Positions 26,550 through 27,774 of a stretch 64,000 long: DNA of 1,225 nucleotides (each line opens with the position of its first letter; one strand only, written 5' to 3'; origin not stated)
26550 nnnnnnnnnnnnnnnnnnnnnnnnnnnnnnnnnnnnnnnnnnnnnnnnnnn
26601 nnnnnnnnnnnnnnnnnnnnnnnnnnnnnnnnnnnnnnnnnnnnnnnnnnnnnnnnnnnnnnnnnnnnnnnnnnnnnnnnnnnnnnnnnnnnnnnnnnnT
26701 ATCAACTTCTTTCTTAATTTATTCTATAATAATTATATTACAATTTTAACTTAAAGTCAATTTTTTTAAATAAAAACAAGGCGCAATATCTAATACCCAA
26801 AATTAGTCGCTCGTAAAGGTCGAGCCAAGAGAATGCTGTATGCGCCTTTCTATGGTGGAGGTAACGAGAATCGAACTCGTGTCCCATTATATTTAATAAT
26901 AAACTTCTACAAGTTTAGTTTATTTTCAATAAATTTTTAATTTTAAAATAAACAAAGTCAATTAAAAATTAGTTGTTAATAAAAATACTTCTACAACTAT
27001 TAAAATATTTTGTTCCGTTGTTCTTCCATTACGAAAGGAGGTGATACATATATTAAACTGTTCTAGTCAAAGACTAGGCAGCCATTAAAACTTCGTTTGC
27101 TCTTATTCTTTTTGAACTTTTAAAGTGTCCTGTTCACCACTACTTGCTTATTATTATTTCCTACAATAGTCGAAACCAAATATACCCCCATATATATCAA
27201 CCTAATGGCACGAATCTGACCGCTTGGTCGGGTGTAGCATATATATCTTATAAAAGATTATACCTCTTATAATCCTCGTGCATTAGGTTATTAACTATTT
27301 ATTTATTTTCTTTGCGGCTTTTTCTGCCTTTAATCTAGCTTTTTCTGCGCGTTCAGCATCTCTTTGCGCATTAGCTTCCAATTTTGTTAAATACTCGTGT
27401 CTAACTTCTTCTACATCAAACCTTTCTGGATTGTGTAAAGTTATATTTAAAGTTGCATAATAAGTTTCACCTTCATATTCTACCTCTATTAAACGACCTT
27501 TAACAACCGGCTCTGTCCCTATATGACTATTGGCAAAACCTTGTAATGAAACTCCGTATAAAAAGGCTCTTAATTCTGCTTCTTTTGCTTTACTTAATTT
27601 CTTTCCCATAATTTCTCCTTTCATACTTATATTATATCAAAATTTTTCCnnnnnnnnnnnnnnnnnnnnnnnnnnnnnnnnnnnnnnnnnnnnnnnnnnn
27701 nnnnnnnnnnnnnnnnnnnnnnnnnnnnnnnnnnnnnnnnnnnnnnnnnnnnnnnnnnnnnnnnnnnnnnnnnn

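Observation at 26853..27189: Phage-encoded tmRNA (ssrA) with a short tag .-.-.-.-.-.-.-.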

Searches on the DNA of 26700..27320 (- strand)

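Call 4: search_dna_similar(query=window:26853-27189:-, collection=phages, mode=distant, max_rows=40)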
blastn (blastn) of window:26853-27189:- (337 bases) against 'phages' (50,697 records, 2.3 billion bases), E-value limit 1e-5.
No match.

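Call 60: search_rna_families(source=window, start=26700, end=27320, threshold=evalue, max_evalue=5)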
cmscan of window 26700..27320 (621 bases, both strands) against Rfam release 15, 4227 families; matches with E-value up to 5: 5.
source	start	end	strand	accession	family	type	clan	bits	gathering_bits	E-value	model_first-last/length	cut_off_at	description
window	26853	27189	-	RF00023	tmRNA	Gene;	CL00001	99.1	47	1.7e-39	1-374/374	no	transfer-messenger RNA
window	27074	27181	-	RF04321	tmRNA_permuted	Gene;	-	27.7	47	0.00094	1-213/213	no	permuted transfer-messenger RNA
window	27117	27188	-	RF03707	mir-1892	Gene; miRNA;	-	14.9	86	4.7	1-80/80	no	mir-1892 microRNA precursor family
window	26799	26909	-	RF04321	tmRNA_permuted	Gene;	-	12.5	47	2.9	6-128/213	no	permuted transfer-messenger RNA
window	26740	26814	+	RF01675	CrcZ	Gene; sRNA;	-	10.3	95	2.1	1-398/398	no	Pseudomonas sRNA CrcZ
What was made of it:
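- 27198..27290 (-): Structured 5' leader: covarying outer stem, inner hairpin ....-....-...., conserved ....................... It is followed by UAUAUAU and tmRNA +1. No Rfam match (call 60).
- Closest known: Pelagibacter/OM43 phage Melnitz-type tmRNA. Different: The leader and trailer here match no Rfam family (call 60).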

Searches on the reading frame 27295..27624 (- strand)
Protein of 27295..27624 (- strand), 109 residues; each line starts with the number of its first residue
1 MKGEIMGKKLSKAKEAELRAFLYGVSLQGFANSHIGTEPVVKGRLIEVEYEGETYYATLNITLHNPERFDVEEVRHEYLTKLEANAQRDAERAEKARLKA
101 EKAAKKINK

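Call 9: search_protein_families(library=pfam, proteins=[window:27295-27624:-])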
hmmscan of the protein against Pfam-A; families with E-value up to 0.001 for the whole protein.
window:27295-27624:- (109 aa): 0 families

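Call 13: find_related_loci(query=window:27295-27624:-, collection=viral_contigs, flank=6000)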
Query window:27295-27624:- (109 aa) in viral_contigs; peptide patterns used: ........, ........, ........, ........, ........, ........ (x = any residue, [..] = any of these).
17 stretches matched a pattern, but none encodes a relative of the query by tblastn (E <= 1e-3).
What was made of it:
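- Tried and rejected: The 109-aa neighbour gave no IMG/VR loci by back-translated patterns (call 13).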

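Call 35: find_homologous_proteins(query=window:27295-27624:-)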
Query window:27295-27624:- (109 aa): 36 proteins with E <= 0.001 among 96 candidates.
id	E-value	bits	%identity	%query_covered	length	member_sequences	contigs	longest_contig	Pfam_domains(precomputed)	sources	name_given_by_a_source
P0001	2.0e-59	216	95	100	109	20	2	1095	-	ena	-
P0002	4.8e-51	189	91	91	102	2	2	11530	-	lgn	-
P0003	4.2e-46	173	87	90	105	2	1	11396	-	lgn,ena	-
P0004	1.1e-44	168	80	92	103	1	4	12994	-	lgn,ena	-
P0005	3.8e-44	167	82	89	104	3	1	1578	-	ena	-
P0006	5.4e-44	166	80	92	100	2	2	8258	-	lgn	-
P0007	7.5e-44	166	78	95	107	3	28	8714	-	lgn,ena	-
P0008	8.8e-43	162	78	91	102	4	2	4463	-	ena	-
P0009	1.0e-42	162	81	92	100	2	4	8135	-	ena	-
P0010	1.0e-41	159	82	90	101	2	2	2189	-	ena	-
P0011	3.9e-41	157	73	94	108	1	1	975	-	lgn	-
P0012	1.0e-39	152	74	90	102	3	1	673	-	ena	-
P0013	3.6e-39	151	75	85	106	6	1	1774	-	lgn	-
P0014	1.5e-38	149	73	85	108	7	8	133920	-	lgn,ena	-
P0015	7.1e-37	143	71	94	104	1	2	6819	-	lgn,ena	-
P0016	2.6e-36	142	72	94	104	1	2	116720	-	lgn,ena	-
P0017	3.4e-36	141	74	94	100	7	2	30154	-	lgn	-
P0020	6.3e-35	137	70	93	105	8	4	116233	-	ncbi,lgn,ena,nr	ncbi:MAG: hypothetical protein IJE43_14860 [Alphaproteobacteria bacterium]|nr:hypothetical protein [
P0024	6.7e-32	127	68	93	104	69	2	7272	-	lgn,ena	-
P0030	8.1e-29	118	64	89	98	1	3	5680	-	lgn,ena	-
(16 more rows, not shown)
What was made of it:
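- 27295..27624 (-): Conserved 109-aa gene directly upstream (no Pfam family). It is the synteny anchor and may be co-transcribed with the tmRNA. 36 homologue clusters (call 35).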

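Call 36: find_encoding_contigs(protein=P0002, flank=3000, max_places=2)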
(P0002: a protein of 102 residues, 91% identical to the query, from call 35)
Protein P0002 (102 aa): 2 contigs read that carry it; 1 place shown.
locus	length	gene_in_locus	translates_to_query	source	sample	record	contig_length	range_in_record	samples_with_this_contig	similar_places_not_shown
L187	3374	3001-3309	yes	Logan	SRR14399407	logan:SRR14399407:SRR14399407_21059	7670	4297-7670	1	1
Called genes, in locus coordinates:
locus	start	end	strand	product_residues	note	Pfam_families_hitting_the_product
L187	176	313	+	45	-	-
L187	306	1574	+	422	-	PF00464:SHMT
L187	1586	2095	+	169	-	-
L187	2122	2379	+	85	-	-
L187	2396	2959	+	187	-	PF00149:Metallophos, PF12850:Metallophos_2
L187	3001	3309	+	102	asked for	-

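Call 37: find_encoding_contigs(protein=P0004, flank=3000, max_places=2)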
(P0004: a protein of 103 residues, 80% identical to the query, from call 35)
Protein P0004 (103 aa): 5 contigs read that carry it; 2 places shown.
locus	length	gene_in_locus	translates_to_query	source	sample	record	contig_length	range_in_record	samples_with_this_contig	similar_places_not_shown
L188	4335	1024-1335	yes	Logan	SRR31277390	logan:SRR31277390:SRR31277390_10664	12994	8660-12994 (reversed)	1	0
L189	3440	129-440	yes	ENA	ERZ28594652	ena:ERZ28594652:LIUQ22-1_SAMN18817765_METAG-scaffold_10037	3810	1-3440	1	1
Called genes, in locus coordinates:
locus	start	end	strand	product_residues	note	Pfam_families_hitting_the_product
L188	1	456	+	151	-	?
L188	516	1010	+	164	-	-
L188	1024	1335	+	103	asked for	-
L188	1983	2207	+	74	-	-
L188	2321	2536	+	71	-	-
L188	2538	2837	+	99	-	-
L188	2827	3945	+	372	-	PF05970:PIF1, PF13604:AAA_30, PF13245:AAA_19, PF01443:Viral_helicase1 (weak), PF13538:UvrD_C_2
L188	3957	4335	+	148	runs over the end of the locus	-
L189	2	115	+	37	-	?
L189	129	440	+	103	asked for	-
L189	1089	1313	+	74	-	-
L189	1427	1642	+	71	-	-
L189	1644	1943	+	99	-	-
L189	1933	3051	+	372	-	PF05970:PIF1, PF13604:AAA_30, PF13245:AAA_19, PF01443:Viral_helicase1 (weak), PF13538:UvrD_C_2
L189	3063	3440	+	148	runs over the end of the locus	-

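Call 38: find_encoding_contigs(protein=P0007, flank=3000, max_places=3)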
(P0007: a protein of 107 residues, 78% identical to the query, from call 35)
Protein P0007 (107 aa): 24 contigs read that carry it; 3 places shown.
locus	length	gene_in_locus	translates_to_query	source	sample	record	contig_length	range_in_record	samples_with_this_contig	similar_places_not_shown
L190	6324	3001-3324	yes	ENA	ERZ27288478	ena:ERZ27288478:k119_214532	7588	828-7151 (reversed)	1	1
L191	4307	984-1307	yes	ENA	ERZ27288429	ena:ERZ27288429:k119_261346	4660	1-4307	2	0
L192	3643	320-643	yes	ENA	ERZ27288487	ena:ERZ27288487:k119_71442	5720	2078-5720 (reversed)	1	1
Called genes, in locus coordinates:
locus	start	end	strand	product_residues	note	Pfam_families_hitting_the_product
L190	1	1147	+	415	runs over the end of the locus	PF00464:SHMT, PF00155:Aminotran_1_2 (weak), PF01212:Beta_elim_lyase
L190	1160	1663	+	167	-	-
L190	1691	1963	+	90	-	-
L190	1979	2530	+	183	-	PF00149:Metallophos (weak), PF12850:Metallophos_2 (weak)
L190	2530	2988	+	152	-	-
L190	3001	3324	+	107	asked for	-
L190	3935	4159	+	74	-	-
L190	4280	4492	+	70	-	-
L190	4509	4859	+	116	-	-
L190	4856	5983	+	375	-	PF05970:PIF1 (weak), PF13604:AAA_30, PF13245:AAA_19, PF01443:Viral_helicase1 (weak), PF13538:UvrD_C_2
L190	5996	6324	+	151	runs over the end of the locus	-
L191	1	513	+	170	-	?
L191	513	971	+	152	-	-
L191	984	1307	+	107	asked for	-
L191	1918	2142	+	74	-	-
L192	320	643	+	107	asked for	-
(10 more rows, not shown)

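Call 39: find_encoding_contigs(protein=P0014, flank=3000, max_places=2)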
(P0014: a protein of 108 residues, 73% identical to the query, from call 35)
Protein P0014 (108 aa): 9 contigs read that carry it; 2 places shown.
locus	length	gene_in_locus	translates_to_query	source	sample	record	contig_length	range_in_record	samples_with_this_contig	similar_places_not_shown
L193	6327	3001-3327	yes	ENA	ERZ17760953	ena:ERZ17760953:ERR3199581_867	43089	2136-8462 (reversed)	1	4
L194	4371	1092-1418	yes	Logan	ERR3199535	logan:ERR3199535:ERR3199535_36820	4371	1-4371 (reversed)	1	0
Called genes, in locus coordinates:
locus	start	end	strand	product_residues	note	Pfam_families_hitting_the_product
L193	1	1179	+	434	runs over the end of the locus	PF00464:SHMT, PF00155:Aminotran_1_2 (faint), PF01212:Beta_elim_lyase (faint)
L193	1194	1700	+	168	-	-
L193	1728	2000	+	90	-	-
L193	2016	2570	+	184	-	PF00149:Metallophos, PF12850:Metallophos_2 (weak)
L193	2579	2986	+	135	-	-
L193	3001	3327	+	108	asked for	-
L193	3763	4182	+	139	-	PF08719:NADAR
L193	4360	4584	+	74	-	-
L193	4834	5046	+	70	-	-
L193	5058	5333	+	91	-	-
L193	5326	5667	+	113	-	-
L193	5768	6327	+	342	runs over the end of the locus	PF01443:Viral_helicase1 (faint), PF13245:AAA_19, PF13604:AAA_30, PF13538:UvrD_C_2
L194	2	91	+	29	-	?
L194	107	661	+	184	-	PF00149:Metallophos, PF12850:Metallophos_2 (weak)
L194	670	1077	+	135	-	-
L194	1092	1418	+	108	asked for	-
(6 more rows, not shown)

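Call 40: find_encoding_contigs(protein=P0016, flank=3000, max_places=2)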
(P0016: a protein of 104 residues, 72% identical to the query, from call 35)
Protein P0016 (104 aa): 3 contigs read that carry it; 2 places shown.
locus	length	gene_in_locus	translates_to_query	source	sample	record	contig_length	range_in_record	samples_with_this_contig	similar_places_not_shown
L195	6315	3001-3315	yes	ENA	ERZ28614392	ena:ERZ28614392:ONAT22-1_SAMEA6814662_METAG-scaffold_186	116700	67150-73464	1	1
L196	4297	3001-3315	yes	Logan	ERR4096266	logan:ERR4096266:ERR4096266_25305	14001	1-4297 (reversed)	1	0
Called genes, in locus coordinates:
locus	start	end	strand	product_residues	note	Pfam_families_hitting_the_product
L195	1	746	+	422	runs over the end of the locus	PF00464:SHMT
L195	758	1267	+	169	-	-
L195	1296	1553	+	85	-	-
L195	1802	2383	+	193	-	PF22083:I-HmuI_NUMOD-like (weak)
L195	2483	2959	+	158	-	PF12850:Metallophos_2 (weak)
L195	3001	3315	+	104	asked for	-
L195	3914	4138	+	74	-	-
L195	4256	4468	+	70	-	-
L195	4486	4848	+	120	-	-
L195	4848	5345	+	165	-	-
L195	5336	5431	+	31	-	-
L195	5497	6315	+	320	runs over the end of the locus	PF01443:Viral_helicase1 (faint), PF13245:AAA_19, PF13604:AAA_30, PF13538:UvrD_C_2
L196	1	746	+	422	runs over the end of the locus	PF00464:SHMT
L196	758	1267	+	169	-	-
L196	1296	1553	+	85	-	-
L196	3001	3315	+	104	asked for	-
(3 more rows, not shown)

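Call 41: find_encoding_contigs(protein=P0017, flank=3000, max_places=2)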
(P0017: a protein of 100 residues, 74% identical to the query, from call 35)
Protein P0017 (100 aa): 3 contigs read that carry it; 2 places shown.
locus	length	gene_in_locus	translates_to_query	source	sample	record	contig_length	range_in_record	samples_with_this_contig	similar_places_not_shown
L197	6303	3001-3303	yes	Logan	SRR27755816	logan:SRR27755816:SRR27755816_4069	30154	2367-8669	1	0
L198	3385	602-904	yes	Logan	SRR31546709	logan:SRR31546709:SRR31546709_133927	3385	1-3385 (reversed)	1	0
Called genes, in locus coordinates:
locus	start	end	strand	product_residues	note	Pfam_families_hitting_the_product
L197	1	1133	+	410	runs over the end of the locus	PF00464:SHMT, PF00155:Aminotran_1_2 (weak), PF01212:Beta_elim_lyase (weak)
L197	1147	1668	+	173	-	-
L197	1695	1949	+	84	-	-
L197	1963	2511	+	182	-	PF00149:Metallophos (weak), PF12850:Metallophos_2 (weak)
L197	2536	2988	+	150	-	-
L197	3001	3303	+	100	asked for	-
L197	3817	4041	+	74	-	-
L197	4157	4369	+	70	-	-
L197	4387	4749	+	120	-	-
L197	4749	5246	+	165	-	-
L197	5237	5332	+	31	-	-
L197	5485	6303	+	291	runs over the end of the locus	PF01443:Viral_helicase1 (faint), PF13604:AAA_30 (weak), PF13538:UvrD_C_2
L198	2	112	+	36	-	?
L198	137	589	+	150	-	-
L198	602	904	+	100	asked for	-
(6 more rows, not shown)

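Call 42: find_encoding_contigs(protein=P0020, flank=3000, max_places=2)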
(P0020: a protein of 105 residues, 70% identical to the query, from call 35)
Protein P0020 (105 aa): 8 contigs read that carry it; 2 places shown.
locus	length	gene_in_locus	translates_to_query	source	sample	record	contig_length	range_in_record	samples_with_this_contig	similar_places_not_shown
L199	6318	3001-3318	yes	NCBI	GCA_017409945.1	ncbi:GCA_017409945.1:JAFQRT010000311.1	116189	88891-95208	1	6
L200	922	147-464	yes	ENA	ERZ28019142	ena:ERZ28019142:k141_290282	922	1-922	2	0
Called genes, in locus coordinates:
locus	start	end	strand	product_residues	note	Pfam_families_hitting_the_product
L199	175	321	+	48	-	-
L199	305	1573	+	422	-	PF00464:SHMT, PF00155:Aminotran_1_2 (weak)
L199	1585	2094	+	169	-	-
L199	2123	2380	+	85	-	-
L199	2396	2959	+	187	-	PF00149:Metallophos (weak), PF12850:Metallophos_2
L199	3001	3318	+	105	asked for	-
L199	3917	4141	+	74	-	-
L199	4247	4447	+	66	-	-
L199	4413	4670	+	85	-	-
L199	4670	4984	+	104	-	-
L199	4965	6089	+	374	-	PF05970:PIF1, PF13604:AAA_30, PF09848:SLFN-g3_helicase (faint), PF13245:AAA_19, PF01443:Viral_helicase1, PF13538:UvrD_C_2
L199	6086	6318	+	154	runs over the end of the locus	-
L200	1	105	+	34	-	?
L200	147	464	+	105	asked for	-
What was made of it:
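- One related contig is deposited inside a MAG labelled Alphaproteobacteria (call 42).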

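Call 43: find_encoding_contigs(protein=P0003, flank=3000, max_places=2)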
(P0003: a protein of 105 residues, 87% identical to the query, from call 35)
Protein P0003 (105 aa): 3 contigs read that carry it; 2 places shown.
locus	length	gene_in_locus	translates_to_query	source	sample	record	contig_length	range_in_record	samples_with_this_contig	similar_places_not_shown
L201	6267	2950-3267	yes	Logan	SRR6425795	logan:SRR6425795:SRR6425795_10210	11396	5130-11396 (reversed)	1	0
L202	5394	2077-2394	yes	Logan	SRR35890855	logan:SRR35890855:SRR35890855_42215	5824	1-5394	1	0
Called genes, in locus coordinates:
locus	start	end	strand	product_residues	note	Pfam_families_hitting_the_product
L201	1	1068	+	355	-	?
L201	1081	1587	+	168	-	-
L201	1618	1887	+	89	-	-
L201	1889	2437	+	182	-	PF00149:Metallophos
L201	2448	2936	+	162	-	-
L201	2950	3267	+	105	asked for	-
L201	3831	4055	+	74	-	-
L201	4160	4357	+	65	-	-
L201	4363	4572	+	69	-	-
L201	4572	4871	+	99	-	-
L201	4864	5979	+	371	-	PF05970:PIF1, PF13604:AAA_30, PF13245:AAA_19, PF01443:Viral_helicase1 (weak), PF13538:UvrD_C_2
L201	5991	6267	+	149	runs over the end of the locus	-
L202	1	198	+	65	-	?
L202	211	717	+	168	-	-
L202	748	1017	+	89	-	-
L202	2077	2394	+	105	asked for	-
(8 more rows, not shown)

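Call 44: find_encoding_contigs(protein=P0024, flank=3000, max_places=2)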
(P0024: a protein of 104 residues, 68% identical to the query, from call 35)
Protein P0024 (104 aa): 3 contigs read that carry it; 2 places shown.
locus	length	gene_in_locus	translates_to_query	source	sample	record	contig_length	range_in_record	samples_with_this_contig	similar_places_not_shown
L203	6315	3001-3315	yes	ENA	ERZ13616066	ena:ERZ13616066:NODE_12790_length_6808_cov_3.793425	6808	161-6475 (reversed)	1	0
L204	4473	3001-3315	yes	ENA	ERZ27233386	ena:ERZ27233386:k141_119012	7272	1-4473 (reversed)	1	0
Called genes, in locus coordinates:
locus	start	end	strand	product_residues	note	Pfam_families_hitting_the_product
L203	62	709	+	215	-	PF01541:GIY-YIG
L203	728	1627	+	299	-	PF00464:SHMT, PF00155:Aminotran_1_2, PF01041:DegT_DnrJ_EryC1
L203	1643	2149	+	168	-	-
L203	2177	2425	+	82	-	-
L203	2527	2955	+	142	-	-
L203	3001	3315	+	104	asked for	-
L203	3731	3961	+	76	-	-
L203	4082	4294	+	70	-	-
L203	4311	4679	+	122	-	-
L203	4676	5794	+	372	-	PF05970:PIF1, PF13604:AAA_30, PF13245:AAA_19, PF01443:Viral_helicase1 (weak), PF13538:UvrD_C_2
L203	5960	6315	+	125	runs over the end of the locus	-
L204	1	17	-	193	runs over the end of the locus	-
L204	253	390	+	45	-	-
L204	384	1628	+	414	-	PF00464:SHMT, PF00155:Aminotran_1_2, PF01053:Cys_Met_Meta_PP (weak), PF01041:DegT_DnrJ_EryC1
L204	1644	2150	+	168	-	-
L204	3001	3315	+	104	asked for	-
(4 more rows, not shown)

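Call 45: find_encoding_contigs(protein=P0030, flank=3000, max_places=2)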
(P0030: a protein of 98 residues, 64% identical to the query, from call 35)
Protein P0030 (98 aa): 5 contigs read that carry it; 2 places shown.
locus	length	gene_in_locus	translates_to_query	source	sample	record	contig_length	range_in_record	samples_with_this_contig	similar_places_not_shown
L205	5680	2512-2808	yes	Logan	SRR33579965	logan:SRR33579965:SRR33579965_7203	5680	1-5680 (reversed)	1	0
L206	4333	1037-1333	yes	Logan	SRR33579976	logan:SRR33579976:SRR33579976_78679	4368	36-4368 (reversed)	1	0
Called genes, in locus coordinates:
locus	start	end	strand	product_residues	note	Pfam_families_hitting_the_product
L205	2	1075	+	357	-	?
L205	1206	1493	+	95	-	-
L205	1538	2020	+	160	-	PF00149:Metallophos (faint), PF12850:Metallophos_2 (weak)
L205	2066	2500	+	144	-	-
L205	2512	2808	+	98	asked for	-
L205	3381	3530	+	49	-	PF01541:GIY-YIG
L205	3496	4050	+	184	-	-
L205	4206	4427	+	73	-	-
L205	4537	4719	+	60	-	-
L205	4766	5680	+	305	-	?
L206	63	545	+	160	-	PF00149:Metallophos (faint), PF12850:Metallophos_2 (weak)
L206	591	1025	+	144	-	-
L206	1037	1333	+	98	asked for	-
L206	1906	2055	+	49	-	PF01541:GIY-YIG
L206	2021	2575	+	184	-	-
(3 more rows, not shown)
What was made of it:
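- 27295..27624 (-): Gene order is conserved (calls 36-45).
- Tried and rejected: It worked through the protein database plus contig look-up instead (calls 35-45).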

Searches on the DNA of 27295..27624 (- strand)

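Call 46: search_rna_families(sources=[L187, L188, L189, L190, L191, L192, L193, L194, L195, L196, L197, L198, L199, L200, L201, L202, L203, L204, L205, L206], threshold=gathering)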
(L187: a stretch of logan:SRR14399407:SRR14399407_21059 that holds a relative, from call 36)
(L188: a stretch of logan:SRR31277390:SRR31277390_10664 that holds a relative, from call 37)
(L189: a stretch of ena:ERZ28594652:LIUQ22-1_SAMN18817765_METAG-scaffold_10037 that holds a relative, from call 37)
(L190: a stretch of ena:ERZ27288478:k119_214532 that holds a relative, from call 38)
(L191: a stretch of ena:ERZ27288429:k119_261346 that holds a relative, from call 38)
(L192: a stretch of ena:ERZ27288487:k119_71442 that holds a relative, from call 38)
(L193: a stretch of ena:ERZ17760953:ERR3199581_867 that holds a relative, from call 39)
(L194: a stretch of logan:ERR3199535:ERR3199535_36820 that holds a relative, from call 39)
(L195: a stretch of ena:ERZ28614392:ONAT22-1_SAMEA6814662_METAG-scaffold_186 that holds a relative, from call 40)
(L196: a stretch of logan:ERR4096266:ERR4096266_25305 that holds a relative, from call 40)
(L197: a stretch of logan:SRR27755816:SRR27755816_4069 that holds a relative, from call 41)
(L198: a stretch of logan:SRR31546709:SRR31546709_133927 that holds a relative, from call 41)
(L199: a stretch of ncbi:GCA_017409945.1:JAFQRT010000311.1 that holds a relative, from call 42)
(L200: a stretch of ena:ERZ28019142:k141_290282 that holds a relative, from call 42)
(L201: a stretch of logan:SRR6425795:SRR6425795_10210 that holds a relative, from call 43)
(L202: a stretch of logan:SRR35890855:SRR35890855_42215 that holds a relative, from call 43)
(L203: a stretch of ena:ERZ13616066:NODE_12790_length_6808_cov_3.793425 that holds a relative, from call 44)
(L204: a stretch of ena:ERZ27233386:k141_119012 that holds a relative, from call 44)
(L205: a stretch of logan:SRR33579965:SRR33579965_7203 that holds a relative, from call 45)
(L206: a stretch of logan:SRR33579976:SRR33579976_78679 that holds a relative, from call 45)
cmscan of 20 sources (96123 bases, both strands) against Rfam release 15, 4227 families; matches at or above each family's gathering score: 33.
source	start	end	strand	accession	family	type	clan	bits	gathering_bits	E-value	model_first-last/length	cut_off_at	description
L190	3340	3666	+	RF00023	tmRNA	Gene;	CL00001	136.3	47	5.2e-53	1-374/374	no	transfer-messenger RNA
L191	1323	1649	+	RF00023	tmRNA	Gene;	CL00001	136.3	47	5.2e-53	1-374/374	no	transfer-messenger RNA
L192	659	985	+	RF00023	tmRNA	Gene;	CL00001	136.3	47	5.2e-53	1-374/374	no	transfer-messenger RNA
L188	1435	1758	+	RF00023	tmRNA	Gene;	CL00001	126.1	47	1e-48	1-374/374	no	transfer-messenger RNA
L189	540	863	+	RF00023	tmRNA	Gene;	CL00001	124.1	47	7.3e-48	1-374/374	no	transfer-messenger RNA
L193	3340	3663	+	RF00023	tmRNA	Gene;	CL00001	109.1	47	1.5e-41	1-374/374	no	transfer-messenger RNA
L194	1431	1754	+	RF00023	tmRNA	Gene;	CL00001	109.1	47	1.5e-41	1-374/374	no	transfer-messenger RNA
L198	924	1259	+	RF00023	tmRNA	Gene;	CL00001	107.6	47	6.5e-41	1-374/374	no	transfer-messenger RNA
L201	3363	3684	+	RF00023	tmRNA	Gene;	CL00001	106.7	47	1.6e-40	1-374/374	no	transfer-messenger RNA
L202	2490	2811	+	RF00023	tmRNA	Gene;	CL00001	106.7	47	1.6e-40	1-374/374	no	transfer-messenger RNA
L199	3423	3760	+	RF00023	tmRNA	Gene;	CL00001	106.6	47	1.8e-40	1-374/374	no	transfer-messenger RNA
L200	569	906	+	RF00023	tmRNA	Gene;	CL00001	106.6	47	1.8e-40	1-374/374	no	transfer-messenger RNA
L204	3334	3661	+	RF00023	tmRNA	Gene;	CL00001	104.9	47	8.9e-40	1-374/374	no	transfer-messenger RNA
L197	3323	3663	+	RF00023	tmRNA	Gene;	CL00001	104.5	47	1.4e-39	1-374/374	no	transfer-messenger RNA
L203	3334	3661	+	RF00023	tmRNA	Gene;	CL00001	103.6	47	3.3e-39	1-374/374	no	transfer-messenger RNA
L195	3421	3757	+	RF00023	tmRNA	Gene;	CL00001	99.7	47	1.5e-37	1-374/374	no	transfer-messenger RNA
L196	3421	3757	+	RF00023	tmRNA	Gene;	CL00001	99.7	47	1.5e-37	1-374/374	no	transfer-messenger RNA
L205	2904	3281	+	RF00023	tmRNA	Gene;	CL00001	88.9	47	5.5e-33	1-374/374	no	transfer-messenger RNA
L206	1429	1806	+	RF00023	tmRNA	Gene;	CL00001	88.9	47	5.5e-33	1-374/374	no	transfer-messenger RNA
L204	3667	3739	+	RF00005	tRNA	Gene; tRNA;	CL00001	63.4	29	3e-11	1-71/71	no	tRNA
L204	4129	4215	+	RF00005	tRNA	Gene; tRNA;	CL00001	59.5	29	3.6e-10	1-71/71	no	tRNA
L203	3964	4050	+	RF00005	tRNA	Gene; tRNA;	CL00001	57.5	29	1.3e-09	1-71/71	no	tRNA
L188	2209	2296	+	RF00005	tRNA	Gene; tRNA;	CL00001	54.4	29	9.4e-09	1-71/71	no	tRNA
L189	1315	1402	+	RF00005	tRNA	Gene; tRNA;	CL00001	54.4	29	9.4e-09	1-71/71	no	tRNA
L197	4044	4131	+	RF00005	tRNA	Gene; tRNA;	CL00001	53.2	29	2e-08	1-71/71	no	tRNA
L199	4144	4231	+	RF00005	tRNA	Gene; tRNA;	CL00001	52.5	29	3.1e-08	1-71/71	no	tRNA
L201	4057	4144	+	RF00005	tRNA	Gene; tRNA;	CL00001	51.2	29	7.2e-08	1-71/71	no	tRNA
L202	3184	3271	+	RF00005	tRNA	Gene; tRNA;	CL00001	51.2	29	7.2e-08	1-71/71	no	tRNA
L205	4432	4516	+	RF00005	tRNA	Gene; tRNA;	CL00001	46.6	29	1.3e-06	1-71/71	no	tRNA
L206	2957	3041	+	RF00005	tRNA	Gene; tRNA;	CL00001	46.6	29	1.3e-06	1-71/71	no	tRNA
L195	4141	4228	+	RF00005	tRNA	Gene; tRNA;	CL00001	44.6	29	4.7e-06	1-71/71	no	tRNA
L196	4141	4228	+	RF00005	tRNA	Gene; tRNA;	CL00001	44.6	29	4.7e-06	1-71/71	no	tRNA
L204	3754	3823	+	RF00005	tRNA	Gene; tRNA;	CL00001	44.6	29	4.6e-06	1-71/71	no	tRNA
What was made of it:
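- Checked: Not chance: the E-value is extreme, and homologous tmRNAs with compensatory changes sit at the same genomic position in 19 of 19 related contigs (call 46).
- A tmRNA at the syntenic site in 19 of 19 related contigs, scoring 88.9-136 bits (call 46).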
